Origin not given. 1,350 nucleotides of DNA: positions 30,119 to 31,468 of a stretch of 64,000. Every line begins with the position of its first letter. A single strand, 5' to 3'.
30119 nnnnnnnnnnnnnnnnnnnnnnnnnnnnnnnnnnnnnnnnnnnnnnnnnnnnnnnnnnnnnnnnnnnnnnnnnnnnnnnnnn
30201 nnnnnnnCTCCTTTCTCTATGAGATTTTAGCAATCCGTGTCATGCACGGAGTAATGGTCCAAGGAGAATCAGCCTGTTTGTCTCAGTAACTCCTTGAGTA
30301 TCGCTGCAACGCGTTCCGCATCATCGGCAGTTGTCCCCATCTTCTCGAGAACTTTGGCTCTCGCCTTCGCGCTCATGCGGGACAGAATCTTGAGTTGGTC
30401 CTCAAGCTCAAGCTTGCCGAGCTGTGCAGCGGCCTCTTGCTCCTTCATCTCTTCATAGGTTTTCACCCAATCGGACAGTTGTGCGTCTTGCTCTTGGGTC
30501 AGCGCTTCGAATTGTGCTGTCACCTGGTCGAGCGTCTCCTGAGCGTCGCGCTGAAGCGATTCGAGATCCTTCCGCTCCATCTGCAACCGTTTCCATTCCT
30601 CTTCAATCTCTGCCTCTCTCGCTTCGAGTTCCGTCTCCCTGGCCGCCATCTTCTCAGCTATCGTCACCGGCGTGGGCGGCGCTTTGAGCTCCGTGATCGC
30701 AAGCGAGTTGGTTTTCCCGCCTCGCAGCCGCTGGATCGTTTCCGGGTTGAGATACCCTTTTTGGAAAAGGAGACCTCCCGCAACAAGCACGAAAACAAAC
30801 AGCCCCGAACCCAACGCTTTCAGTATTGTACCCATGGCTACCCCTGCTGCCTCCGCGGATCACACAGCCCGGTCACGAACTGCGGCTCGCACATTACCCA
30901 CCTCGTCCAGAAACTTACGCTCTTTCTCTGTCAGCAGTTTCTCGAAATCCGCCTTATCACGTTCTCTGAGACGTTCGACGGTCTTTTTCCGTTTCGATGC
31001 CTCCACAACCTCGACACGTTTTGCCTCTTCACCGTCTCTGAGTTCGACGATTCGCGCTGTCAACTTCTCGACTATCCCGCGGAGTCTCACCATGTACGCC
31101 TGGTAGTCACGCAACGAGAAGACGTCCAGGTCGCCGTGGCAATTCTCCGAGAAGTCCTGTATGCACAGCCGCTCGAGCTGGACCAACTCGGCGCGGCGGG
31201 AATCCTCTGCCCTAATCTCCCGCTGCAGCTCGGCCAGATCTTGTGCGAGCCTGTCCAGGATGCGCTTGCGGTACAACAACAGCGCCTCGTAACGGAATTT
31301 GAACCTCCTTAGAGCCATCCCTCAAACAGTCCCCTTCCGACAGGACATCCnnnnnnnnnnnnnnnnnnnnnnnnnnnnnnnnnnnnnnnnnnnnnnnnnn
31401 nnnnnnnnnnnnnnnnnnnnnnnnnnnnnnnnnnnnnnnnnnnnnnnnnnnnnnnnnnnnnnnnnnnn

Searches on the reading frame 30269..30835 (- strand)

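Call 39: search_protein_families(library=pfam, proteins=[window:30269-30835:-], max_evalue=0.001)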
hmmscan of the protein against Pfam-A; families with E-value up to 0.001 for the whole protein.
window:30269-30835:- (188 aa): 0 families

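Call 54: search_protein_families(library=pfam, proteins=[window:30269-30835:-], max_evalue=0.001)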
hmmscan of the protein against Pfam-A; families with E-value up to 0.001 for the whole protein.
window:30269-30835:- (188 aa): 0 families

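Call 68: search_protein_families(library=ncbifam, proteins=[window:30269-30835:-], max_evalue=0.01)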
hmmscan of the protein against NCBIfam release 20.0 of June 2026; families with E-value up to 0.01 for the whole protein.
window:30269-30835:- (188 aa): 3 families
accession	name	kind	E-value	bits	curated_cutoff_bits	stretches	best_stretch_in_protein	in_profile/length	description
TIGR03319.1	RNase_Y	equivalog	0.0076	14.8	454.35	1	58-170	48-161/514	ribonuclease Y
NF009450.0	PRK12808.1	equivalog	0.0083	15.7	476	1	60-185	250-370/476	flagellin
NF047368.1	collar_FlbB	equivalog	0.0085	15.9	110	1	61-161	67-166/193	periplasmic-type flagellar collar protein FlbB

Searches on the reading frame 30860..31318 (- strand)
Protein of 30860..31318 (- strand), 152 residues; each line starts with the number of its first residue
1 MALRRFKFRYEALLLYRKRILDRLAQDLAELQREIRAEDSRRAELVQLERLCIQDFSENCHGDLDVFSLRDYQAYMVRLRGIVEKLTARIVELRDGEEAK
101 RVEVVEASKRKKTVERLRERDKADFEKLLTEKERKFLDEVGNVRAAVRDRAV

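Call 39: search_protein_families(library=pfam, proteins=[window:30860-31318:-], max_evalue=0.001)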
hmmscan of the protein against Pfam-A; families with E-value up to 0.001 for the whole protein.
window:30860-31318:- (152 aa): 1 family
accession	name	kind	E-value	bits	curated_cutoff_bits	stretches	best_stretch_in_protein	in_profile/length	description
PF02050.21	FliJ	-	1.7e-13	51.3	28.4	1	22-141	1-119/123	Flagellar FliJ protein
